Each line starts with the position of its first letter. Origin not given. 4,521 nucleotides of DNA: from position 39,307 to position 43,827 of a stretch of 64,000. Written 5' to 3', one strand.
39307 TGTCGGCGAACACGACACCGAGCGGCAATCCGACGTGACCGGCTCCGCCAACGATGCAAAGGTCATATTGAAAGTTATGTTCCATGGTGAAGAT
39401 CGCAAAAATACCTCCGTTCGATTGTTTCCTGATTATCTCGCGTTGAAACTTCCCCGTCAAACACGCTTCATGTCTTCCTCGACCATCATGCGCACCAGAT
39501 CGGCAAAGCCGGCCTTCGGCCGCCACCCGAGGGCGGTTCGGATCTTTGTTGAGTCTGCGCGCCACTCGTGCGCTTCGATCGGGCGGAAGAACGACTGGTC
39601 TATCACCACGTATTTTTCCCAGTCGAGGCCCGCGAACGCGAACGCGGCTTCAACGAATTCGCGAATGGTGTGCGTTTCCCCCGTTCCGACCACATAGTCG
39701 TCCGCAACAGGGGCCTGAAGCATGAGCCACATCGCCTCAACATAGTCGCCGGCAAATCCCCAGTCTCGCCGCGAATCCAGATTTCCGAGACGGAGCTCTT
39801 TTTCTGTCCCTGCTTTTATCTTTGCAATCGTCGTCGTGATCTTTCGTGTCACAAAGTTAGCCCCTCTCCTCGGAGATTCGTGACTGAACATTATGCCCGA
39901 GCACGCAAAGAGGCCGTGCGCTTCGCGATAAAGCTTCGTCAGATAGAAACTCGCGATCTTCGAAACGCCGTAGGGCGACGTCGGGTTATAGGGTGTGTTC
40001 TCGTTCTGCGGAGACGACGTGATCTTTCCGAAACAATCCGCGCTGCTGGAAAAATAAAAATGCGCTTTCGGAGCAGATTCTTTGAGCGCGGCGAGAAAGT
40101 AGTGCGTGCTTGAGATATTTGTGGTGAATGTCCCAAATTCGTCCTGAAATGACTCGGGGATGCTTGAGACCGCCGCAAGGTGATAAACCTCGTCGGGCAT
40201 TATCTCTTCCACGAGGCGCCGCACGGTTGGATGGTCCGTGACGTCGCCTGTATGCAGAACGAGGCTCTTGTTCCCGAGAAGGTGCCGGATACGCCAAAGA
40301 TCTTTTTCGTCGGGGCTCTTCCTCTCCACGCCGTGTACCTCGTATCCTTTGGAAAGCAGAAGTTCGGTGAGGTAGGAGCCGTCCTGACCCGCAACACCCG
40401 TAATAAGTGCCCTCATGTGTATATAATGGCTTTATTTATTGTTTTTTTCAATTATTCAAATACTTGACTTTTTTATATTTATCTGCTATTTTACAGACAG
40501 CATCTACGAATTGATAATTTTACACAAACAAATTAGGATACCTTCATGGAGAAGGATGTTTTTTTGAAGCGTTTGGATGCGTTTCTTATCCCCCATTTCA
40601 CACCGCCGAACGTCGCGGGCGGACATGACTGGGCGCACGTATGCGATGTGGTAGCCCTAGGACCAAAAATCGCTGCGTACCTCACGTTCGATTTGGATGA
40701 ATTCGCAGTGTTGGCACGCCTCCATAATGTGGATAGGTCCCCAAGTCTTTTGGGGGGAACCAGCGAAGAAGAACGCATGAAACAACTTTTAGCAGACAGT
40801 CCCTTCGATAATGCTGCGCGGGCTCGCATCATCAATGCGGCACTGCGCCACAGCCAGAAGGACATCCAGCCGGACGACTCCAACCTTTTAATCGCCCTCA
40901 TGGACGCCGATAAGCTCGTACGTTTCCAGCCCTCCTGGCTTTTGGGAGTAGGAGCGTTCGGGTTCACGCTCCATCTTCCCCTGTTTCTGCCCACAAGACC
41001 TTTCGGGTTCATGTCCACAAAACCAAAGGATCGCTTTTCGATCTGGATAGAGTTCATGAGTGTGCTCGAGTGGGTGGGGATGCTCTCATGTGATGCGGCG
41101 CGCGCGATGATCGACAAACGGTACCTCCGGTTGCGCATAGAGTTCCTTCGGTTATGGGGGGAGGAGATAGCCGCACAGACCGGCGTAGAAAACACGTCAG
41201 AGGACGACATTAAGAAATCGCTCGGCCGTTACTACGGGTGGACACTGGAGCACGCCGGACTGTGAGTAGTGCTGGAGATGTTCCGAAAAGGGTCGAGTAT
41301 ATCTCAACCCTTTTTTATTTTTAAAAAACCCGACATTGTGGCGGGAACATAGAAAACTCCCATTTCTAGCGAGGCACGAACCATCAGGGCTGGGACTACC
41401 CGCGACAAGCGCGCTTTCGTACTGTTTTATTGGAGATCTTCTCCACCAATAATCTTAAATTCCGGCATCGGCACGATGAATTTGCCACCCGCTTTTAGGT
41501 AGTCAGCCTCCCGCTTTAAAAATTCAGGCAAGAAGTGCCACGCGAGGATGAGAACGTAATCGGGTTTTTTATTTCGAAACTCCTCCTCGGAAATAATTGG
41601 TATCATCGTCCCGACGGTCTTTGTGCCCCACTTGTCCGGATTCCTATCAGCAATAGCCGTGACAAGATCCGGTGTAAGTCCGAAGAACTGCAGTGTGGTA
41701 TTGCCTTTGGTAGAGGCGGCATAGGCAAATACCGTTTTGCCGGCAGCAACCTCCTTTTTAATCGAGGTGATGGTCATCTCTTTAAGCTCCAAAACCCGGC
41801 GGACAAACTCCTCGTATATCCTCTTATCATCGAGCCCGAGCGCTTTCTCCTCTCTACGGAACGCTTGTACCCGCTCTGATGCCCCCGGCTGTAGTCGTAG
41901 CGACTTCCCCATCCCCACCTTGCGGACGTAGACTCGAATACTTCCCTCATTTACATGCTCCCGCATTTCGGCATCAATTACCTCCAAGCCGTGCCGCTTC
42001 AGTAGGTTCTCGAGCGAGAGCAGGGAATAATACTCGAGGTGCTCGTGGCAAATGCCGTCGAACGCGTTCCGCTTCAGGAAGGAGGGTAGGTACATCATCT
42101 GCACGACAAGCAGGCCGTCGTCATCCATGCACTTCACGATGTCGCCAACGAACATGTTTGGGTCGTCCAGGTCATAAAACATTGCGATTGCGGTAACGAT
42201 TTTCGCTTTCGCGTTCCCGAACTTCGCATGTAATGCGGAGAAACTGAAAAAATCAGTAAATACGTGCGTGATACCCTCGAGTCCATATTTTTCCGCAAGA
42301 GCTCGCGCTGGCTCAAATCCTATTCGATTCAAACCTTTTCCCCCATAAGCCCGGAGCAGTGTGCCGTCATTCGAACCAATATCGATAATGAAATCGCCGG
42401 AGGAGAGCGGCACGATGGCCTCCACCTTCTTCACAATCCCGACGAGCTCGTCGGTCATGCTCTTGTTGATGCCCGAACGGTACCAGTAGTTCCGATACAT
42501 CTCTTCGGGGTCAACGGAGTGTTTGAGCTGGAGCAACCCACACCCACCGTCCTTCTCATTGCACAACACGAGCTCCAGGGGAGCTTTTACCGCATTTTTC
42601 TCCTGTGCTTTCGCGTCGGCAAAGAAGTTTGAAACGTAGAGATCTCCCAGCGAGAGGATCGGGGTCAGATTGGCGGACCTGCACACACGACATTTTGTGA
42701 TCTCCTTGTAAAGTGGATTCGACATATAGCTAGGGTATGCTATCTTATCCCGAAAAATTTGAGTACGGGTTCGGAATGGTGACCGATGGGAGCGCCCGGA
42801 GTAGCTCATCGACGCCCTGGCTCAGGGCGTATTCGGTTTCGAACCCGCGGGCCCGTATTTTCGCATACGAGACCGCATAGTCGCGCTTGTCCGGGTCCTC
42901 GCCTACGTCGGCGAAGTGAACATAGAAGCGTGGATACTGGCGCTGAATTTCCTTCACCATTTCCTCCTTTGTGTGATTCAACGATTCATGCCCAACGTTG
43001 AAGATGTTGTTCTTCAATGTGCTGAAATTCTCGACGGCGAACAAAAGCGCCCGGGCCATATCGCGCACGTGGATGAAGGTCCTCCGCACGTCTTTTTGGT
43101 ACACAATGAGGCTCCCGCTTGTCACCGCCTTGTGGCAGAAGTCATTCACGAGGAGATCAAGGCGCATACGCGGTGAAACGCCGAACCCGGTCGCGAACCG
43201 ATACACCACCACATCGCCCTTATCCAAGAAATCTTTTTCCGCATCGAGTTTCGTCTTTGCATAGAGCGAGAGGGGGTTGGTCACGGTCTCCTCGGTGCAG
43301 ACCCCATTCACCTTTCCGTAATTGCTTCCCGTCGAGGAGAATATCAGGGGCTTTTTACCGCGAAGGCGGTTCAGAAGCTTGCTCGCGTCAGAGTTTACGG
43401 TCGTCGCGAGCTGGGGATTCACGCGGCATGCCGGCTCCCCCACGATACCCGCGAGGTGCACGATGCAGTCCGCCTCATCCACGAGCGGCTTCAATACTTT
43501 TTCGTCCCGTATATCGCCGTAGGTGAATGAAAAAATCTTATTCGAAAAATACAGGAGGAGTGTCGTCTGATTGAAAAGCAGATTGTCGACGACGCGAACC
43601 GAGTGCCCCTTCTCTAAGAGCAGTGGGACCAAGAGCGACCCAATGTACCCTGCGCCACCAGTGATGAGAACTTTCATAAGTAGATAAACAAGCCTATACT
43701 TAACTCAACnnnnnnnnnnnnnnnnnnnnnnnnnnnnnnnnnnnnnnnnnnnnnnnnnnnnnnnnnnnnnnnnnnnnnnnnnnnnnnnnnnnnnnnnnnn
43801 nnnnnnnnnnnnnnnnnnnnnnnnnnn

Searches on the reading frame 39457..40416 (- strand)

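Call 6: search_protein_families(library=pfam, proteins=[window:39457-40416:-], max_evalue=0.001)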
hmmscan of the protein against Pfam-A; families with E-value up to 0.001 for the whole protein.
window:39457-40416:- (319 aa): 5 families
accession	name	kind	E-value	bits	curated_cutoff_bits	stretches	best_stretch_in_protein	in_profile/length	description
PF16363.11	GDP_Man_Dehyd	-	9.3e-112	374.2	27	1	4-311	1-332/332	GDP-mannose 4,6 dehydratase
PF01370.27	Epimerase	-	1.2e-62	211.9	20.9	1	3-244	1-240/240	NAD dependent epimerase/dehydratase family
PF04321.23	RmlD_sub_bind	-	1.8e-09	37.5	27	1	1-170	1-146/287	RmlD substrate binding domain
PF02719.21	Polysacc_synt_2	-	2.1e-07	30.8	20.2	1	4-114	2-118/293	Polysaccharide biosynthesis protein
PF01073.25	3Beta_HSD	-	5.5e-05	22.8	22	1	4-152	1-149/280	3-beta hydroxysteroid dehydrogenase/isomerase family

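Call 84: search_protein_families(library=ncbifam, proteins=[window:39457-40416:-], max_evalue=1e-10)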
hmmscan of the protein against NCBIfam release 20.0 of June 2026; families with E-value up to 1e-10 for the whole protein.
window:39457-40416:- (319 aa): 9 families
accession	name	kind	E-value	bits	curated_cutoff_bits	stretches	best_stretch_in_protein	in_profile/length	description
TIGR01472.1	gmd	equivalog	1.3e-107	359.9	415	1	3-318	3-341/342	GDP-mannose 4,6-dehydratase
TIGR01181.1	dTDP_gluc_dehyt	equivalog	6.6e-31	107.6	365.1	1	3-312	2-308/321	dTDP-glucose 4,6-dehydratase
TIGR04180.1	EDH_00030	hypoth_equivalog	1e-29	103.6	475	1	4-301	2-295/297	NAD-dependent 4,6-dehydratase LegB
TIGR01179.1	galE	equivalog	2.6e-26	92.3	262.3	1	3-165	2-161/332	UDP-glucose 4-epimerase GalE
TIGR02622.1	CDP_4_6_dhtase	equivalog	9.2e-20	71.1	278.45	1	2-165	6-170/352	CDP-glucose 4,6-dehydratase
NF043036.1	ErythonDh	equivalog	1.4e-16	60.6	325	1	1-160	1-160/321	D-erythronate dehydrogenase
NF007582.0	PRK10217.1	equivalog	2.8e-16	59.6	698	1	2-312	3-328/355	dTDP-glucose 4,6-dehydratase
NF007956.0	PRK10675.1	subfamily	1.1e-15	57.7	394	1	1-155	1-155/338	UDP-glucose 4-epimerase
NF007490.0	PRK10084.1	subfamily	1.7e-14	53.6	649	1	1-313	1-332/361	dTDP-glucose 4,6-dehydratase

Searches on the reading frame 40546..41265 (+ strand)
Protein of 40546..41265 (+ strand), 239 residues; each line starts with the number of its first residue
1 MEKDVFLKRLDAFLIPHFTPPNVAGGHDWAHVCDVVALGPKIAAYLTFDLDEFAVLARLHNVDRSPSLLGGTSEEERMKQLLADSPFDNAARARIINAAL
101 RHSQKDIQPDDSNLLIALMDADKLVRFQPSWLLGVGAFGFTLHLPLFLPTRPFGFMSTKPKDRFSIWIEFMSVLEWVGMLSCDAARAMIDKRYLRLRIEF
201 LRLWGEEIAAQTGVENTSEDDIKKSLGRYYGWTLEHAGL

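Call 3: search_protein_families(library=pfam, proteins=[window:40546-41265:+], max_evalue=0.01)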
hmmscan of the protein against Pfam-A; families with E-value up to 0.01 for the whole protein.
window:40546-41265:+ (239 aa): 0 families

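Call 4: search_protein_families(library=ncbifam, proteins=[window:40546-41265:+], max_evalue=0.01)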
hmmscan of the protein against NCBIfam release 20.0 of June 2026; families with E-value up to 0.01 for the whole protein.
window:40546-41265:+ (239 aa): 0 families

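Call 8: search_protein_families(library=padloc, proteins=[window:40546-41265:+], max_evalue=0.01)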
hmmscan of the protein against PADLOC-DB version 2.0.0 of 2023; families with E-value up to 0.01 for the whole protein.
window:40546-41265:+ (239 aa): 0 families

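Call 9: search_protein_families(library=phrogs, proteins=[window:40546-41265:+], max_evalue=0.01)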
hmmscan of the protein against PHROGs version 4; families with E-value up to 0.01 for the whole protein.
window:40546-41265:+ (239 aa): 0 families

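Call 79: search_solved_structures(query=window:40546-41265:+, max_evalue=5, show_alignments=1)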
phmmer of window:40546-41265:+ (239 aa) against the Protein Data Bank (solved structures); distinct sequences matched with E-value up to 5: 5.
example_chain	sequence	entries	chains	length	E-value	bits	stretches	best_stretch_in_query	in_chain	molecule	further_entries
2pq7_A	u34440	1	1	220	0.38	13.4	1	26-157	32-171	Predicted HD superfamily hydrolase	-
3b57_A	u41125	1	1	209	0.71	12.5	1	13-139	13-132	Lin1889 protein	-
5dqv_A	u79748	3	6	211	0.98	12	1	24-204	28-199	Uncharacterized protein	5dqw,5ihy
3oep_A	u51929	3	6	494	1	11.9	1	77-163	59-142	Putative uncharacterized protein TTHA0988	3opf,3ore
3c6v_A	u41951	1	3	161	1.1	11.8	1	3-30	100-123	Probable tautomerase/dehalogenase AU4130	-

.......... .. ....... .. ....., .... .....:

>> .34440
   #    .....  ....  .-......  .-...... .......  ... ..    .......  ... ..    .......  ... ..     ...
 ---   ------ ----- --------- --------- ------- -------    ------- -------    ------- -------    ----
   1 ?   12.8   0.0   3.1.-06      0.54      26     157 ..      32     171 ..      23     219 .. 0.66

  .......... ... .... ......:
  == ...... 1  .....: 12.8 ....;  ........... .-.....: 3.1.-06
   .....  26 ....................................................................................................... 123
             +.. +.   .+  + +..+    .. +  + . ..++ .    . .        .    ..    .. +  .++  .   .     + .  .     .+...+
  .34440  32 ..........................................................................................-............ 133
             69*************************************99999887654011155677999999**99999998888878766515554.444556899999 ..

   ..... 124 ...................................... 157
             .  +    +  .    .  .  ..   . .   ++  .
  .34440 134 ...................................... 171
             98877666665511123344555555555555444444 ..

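Call 81: search_protein_families(library=pfam, proteins=[window:40546-41265:+], max_evalue=1)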
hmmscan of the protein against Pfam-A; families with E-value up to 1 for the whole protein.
window:40546-41265:+ (239 aa): 0 families

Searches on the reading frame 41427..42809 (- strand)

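Call 3: search_protein_families(library=pfam, proteins=[window:41427-42809:-], max_evalue=0.01)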
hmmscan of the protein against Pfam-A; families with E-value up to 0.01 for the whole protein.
window:41427-42809:- (460 aa): 4 families
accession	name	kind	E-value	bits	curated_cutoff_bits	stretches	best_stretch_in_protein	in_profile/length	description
PF08484.17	Methyltransf_14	-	9.6e-45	152.7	23.5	1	288-449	4-160/160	C-methyltransferase C-terminal domain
PF13489.12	Methyltransf_23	-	3.6e-17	63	27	1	134-278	18-162/164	Methyltransferase domain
PF08421.16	Methyltransf_13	-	6e-15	55.6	31.3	1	40-105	1-62/62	Putative zinc binding domain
PF08241.18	Methyltransf_11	-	0.0056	17.7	21.2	0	143-236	2-95/95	Methyltransferase domain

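Call 4: search_protein_families(library=ncbifam, proteins=[window:41427-42809:-], max_evalue=0.01)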
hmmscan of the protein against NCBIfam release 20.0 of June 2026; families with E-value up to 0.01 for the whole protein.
window:41427-42809:- (460 aa): 0 families

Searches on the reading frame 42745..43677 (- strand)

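Call 3: search_protein_families(library=pfam, proteins=[window:42745-43677:-], max_evalue=0.01)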
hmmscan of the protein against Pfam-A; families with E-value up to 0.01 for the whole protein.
window:42745-43677:- (310 aa): 9 families
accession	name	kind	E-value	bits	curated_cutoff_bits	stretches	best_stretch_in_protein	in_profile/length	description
PF01370.27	Epimerase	-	3.5e-32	112.2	20.9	1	3-229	1-240/240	NAD dependent epimerase/dehydratase family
PF16363.11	GDP_Man_Dehyd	-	8.5e-21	75.2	27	1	4-248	1-270/332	GDP-mannose 4,6 dehydratase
PF04321.23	RmlD_sub_bind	-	1.1e-12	48.1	27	1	1-221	1-203/287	RmlD substrate binding domain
PF01073.25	3Beta_HSD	-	7.2e-11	42.1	22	1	4-148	1-155/280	3-beta hydroxysteroid dehydrogenase/isomerase family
PF02719.21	Polysacc_synt_2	-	3.3e-06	27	20.2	1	3-223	1-225/293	Polysaccharide biosynthesis protein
PF05368.20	NmrA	-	7.1e-05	23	27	1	2-74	4-75/298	NmrA-like family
PF07993.18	NAD_binding_4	-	0.00097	18.8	20.1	0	60-136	80-157/258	Male sterility protein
PF03435.24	Sacchrp_dh_NADP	-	0.0023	18.7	25.1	1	4-79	2-79/129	Saccharopine dehydrogenase NADP binding domain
PF00106.31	adh_short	-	0.0056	16.6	26.6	0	3-78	3-87/195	short chain dehydrogenase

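Call 4: search_protein_families(library=ncbifam, proteins=[window:42745-43677:-], max_evalue=0.01)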
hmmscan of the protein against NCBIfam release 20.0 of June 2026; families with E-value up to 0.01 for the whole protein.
window:42745-43677:- (310 aa): 27 families (the best 25 are shown)
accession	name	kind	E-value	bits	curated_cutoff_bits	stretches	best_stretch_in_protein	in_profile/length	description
TIGR01179.1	galE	equivalog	2.7e-26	92.2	262.3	1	2-245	1-272/332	UDP-glucose 4-epimerase GalE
TIGR01181.1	dTDP_gluc_dehyt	equivalog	2.1e-17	63.2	365.1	1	2-291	1-306/321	dTDP-glucose 4,6-dehydratase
NF007956.0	PRK10675.1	subfamily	9.1e-16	57.9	394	1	1-149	1-159/338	UDP-glucose 4-epimerase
NF043036.1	ErythonDh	equivalog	2.7e-15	56.4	325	1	1-144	1-154/321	D-erythronate dehydrogenase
TIGR02197.1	heptose_epim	equivalog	6e-14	51.9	274.6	1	3-144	1-143/316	ADP-glyceromanno-heptose 6-epimerase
TIGR03589.1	PseB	equivalog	1.1e-12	47.6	407.75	1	2-153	6-149/324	UDP-N-acetylglucosamine 4,6-dehydratase (inverting)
TIGR04180.1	EDH_00030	hypoth_equivalog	1.4e-12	47.3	475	1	3-148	1-154/297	NAD-dependent 4,6-dehydratase LegB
NF041015.1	UDPsulfquin_syn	equivalog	3.6e-10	39.4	575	1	1-34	1-34/384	UDP-sulfoquinovose synthase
TIGR01214.1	rmlD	equivalog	3.1e-09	36.3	224.05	1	2-169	1-155/285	dTDP-4-dehydrorhamnose reductase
TIGR03466.1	HpnA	hypoth_equivalog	3.2e-08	32.8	367.65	1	1-149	1-151/327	hopanoid-associated sugar epimerase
NF007582.0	PRK10217.1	equivalog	1.8e-07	30.6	698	1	2-247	3-276/355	dTDP-glucose 4,6-dehydratase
NF047837.1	UDPAcbARedWbcJ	equivalog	2.7e-07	29.8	500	1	1-217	1-186/372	UDP-2-acetamido-2,6-beta-L-arabino-hexul-4-ose reductase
NF008360.0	PRK11150.1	equivalog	5.4e-07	29.1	452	1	3-295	2-305/310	ADP-glyceromanno-heptose 6-epimerase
NF008872.0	PRK11908.1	equivalog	7e-07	28.6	294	1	1-123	2-125/349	bifunctional UDP-4-keto-pentose/UDP-xylose synthase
NF042422.1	oxyalk_red_OleD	equivalog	9e-07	28.6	580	1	1-155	1-155/329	2-alkyl-3-oxoalkanoate reductase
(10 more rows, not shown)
